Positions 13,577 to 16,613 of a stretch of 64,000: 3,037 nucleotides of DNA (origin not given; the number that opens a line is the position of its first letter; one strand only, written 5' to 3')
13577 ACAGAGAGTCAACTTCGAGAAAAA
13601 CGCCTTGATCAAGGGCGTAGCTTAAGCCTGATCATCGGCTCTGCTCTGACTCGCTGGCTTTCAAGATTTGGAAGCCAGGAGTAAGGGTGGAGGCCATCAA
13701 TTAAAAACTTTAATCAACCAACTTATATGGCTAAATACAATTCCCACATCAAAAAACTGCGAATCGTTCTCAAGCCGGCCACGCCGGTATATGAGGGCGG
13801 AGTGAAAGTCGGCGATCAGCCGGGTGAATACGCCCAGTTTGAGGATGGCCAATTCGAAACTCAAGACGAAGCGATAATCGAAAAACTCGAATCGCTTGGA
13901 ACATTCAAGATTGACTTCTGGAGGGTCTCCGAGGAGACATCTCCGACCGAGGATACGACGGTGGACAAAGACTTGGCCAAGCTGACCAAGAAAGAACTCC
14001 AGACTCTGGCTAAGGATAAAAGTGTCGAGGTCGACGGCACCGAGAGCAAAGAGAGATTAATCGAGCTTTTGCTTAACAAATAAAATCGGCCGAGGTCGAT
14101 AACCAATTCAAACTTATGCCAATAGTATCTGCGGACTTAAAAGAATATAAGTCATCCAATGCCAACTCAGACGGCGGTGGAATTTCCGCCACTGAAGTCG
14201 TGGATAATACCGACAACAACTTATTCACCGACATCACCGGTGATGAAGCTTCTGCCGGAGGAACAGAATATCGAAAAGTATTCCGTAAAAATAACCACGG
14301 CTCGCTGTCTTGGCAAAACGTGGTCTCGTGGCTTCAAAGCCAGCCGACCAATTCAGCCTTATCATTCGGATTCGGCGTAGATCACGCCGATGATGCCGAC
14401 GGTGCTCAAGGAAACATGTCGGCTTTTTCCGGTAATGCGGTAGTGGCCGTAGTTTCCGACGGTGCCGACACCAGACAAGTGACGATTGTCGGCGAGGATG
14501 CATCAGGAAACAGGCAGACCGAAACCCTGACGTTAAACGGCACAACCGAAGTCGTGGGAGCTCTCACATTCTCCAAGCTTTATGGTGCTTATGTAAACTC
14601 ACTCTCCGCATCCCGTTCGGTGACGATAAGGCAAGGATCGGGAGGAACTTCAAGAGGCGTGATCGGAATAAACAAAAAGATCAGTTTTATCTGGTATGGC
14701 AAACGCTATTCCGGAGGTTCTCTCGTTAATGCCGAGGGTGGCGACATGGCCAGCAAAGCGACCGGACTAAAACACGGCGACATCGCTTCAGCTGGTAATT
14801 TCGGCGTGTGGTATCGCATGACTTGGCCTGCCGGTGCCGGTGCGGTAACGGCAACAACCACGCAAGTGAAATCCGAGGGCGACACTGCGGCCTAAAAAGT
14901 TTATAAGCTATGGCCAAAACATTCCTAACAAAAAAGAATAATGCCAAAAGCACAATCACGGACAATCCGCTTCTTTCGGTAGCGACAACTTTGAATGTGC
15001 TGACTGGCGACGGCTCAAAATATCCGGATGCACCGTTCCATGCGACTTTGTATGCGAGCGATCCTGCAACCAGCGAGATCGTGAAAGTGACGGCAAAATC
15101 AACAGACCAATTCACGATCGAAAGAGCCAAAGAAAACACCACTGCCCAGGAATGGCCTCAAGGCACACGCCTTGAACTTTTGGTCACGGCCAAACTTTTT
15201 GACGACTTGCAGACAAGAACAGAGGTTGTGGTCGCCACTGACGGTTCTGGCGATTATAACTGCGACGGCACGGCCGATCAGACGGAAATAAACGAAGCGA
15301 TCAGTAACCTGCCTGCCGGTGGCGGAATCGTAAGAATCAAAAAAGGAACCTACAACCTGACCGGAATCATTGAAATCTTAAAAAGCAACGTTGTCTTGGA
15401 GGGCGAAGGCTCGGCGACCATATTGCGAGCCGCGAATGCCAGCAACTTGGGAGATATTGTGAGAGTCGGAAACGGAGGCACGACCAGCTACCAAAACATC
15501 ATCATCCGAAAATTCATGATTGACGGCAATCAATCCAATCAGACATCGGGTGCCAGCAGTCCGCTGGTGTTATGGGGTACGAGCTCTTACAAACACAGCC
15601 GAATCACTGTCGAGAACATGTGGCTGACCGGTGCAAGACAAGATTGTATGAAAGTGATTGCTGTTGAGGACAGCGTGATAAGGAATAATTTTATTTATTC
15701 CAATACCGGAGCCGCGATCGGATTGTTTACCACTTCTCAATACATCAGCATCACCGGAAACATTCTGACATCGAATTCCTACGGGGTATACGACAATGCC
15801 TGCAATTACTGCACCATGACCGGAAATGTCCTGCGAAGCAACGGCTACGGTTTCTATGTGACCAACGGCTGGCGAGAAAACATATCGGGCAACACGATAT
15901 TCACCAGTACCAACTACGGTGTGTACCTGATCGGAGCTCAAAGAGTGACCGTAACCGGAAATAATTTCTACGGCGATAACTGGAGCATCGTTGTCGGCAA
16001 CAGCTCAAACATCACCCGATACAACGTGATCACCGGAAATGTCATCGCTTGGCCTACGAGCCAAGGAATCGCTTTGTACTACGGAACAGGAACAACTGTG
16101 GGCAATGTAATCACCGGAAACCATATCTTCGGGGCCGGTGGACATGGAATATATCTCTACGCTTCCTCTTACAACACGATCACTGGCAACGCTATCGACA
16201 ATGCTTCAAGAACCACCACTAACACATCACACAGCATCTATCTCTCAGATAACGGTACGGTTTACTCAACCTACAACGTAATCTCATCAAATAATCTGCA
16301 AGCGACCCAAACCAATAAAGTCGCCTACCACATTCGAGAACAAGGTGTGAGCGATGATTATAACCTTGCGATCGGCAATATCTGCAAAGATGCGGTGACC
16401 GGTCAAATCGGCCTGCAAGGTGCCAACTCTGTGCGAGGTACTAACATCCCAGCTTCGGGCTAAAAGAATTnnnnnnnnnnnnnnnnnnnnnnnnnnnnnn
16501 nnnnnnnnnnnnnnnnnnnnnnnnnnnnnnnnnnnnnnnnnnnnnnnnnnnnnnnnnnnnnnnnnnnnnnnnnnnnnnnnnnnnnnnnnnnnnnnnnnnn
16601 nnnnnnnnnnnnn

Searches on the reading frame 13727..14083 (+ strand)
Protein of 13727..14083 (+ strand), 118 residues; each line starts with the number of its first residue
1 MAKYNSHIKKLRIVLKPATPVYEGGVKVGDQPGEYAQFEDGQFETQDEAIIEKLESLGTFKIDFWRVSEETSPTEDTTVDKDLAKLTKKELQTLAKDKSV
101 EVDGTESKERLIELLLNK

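Call 4: search_protein_families(library=pfam, proteins=[window:13727-14083:+], max_evalue=0.01)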
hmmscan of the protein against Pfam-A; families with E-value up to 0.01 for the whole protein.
window:13727-14083:+ (118 aa): 0 families

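Call 5: search_protein_families(library=phrogs, proteins=[window:13727-14083:+], max_evalue=0.01)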
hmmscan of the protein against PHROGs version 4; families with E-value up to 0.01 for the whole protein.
window:13727-14083:+ (118 aa): 5 families
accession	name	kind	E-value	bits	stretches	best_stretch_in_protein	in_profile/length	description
phrog_3281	-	DNA, RNA and nucleotide metabolism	1.4e-07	32.8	1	46-115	47-100/107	endonuclease VII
phrog_2724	-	unknown function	3e-07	31.8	1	47-115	15-78/83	-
phrog_2250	-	unknown function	5.1e-05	24.3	1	65-116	108-161/168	-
phrog_10541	-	unknown function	0.00047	21.4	1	36-112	23-97/108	-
phrog_390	-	transcription regulation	0.0033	18.8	1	73-115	56-93/97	Arc-like repressor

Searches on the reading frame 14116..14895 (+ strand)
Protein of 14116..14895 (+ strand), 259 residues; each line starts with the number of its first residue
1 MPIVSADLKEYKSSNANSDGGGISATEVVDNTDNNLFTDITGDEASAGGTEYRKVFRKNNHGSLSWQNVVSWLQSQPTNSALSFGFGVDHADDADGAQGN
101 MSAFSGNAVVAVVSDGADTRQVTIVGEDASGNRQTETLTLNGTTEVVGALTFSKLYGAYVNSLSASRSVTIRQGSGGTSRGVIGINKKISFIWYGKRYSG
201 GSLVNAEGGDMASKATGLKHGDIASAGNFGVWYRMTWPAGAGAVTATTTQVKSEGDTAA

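Call 4: search_protein_families(library=pfam, proteins=[window:14116-14895:+], max_evalue=0.01)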
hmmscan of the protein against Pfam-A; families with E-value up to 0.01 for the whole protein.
window:14116-14895:+ (259 aa): 0 families

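Call 5: search_protein_families(library=phrogs, proteins=[window:14116-14895:+], max_evalue=0.01)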
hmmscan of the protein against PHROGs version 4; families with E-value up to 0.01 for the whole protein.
window:14116-14895:+ (259 aa): 4 families
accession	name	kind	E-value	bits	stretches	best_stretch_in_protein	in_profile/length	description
phrog_13135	-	unknown function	4.1e-14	54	1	14-87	29-102/182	-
phrog_6128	-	unknown function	9e-06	24.7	1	1-57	1-60/1200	-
phrog_8198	-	unknown function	0.00067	20.1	1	114-183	94-163/262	-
phrog_24675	-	unknown function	0.0018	18.9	1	12-66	15-69/329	-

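Call 92: search_solved_structures(query=window:14116-14895:+, max_evalue=1)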
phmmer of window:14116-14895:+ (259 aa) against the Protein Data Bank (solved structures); distinct sequences matched with E-value up to 1: 2.
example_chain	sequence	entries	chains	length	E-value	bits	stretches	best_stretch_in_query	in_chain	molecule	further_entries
8ga6_A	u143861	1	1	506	0.021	18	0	82-129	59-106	THR6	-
8ip8_EB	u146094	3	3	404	0.7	13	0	142-232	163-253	60S ribosomal protein uL4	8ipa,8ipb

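Call 100: search_protein_families(library=ncbifam, proteins=[window:14116-14895:+], max_evalue=0.01)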
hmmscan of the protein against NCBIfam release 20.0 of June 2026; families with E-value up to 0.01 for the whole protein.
window:14116-14895:+ (259 aa): 0 families

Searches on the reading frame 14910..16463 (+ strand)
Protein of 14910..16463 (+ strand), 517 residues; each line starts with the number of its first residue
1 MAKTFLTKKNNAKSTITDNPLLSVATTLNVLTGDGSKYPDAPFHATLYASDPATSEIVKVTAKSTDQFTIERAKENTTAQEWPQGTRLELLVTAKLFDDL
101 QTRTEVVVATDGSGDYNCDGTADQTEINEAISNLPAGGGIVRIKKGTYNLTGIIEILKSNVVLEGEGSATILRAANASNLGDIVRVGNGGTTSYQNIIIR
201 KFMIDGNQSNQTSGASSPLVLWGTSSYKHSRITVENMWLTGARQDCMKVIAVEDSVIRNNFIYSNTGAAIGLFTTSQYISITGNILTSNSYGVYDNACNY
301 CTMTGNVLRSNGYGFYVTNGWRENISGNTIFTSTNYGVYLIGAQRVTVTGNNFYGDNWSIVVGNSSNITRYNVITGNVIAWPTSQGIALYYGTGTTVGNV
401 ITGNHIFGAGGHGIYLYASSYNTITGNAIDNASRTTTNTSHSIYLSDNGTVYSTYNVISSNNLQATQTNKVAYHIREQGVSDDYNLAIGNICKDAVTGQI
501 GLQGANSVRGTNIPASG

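Call 4: search_protein_families(library=pfam, proteins=[window:14910-16463:+], max_evalue=0.01)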
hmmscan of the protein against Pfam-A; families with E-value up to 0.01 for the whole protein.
window:14910-16463:+ (517 aa): 2 families
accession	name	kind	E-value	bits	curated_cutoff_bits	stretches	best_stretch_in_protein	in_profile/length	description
PF13229.12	Beta_helix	-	3.3e-25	89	25.9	3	324-463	12-139/158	Right handed beta helix region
PF05048.19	NosD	-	6.9e-21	75.1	23.6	2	233-380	11-147/212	Periplasmic copper-binding protein (NosD)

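Call 5: search_protein_families(library=phrogs, proteins=[window:14910-16463:+], max_evalue=0.01)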
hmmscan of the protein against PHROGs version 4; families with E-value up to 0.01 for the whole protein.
window:14910-16463:+ (517 aa): 5 families
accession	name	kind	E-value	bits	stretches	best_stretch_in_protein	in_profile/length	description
phrog_6427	-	unknown function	3.7e-15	56.4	1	9-123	7-128/675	-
phrog_8469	-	tail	3.3e-14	53.9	1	9-109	6-108/303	tail fiber protein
phrog_30299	-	tail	3.7e-10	40.3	1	9-190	6-187/425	tail fiber protein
phrog_7458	-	tail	2.7e-09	36.9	3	204-357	563-715/732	tail spike protein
phrog_27144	-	unknown function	2.5e-05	24.7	1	50-143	50-140/247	-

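Call 91: search_solved_structures(query=window:14910-16463:+, max_evalue=0.1)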
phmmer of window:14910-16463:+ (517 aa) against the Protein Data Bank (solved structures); distinct sequences matched with E-value up to 0.1: 2.
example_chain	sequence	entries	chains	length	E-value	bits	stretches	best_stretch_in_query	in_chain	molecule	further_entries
8jov_1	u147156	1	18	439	1.7e-07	33.6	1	9-123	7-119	Putative tail fiber protein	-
7o0y_A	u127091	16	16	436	0.022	16.7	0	267-435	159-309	Probable ABC transporter binding protein NosD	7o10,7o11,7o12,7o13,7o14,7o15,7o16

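Call 100: search_protein_families(library=ncbifam, proteins=[window:14910-16463:+], max_evalue=0.01)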
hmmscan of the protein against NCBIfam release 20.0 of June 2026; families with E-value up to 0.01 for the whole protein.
window:14910-16463:+ (517 aa): 2 families
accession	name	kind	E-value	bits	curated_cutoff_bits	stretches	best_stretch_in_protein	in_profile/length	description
TIGR03804.1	para_beta_helix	repeat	5.1e-12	45.3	19.45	2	397-431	8-41/44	parallel beta-helix repeat protein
TIGR04247.1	NosD_copper_fam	subfamily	5.8e-09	35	300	1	128-429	2-282/377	nitrous oxide reductase family maturation protein NosD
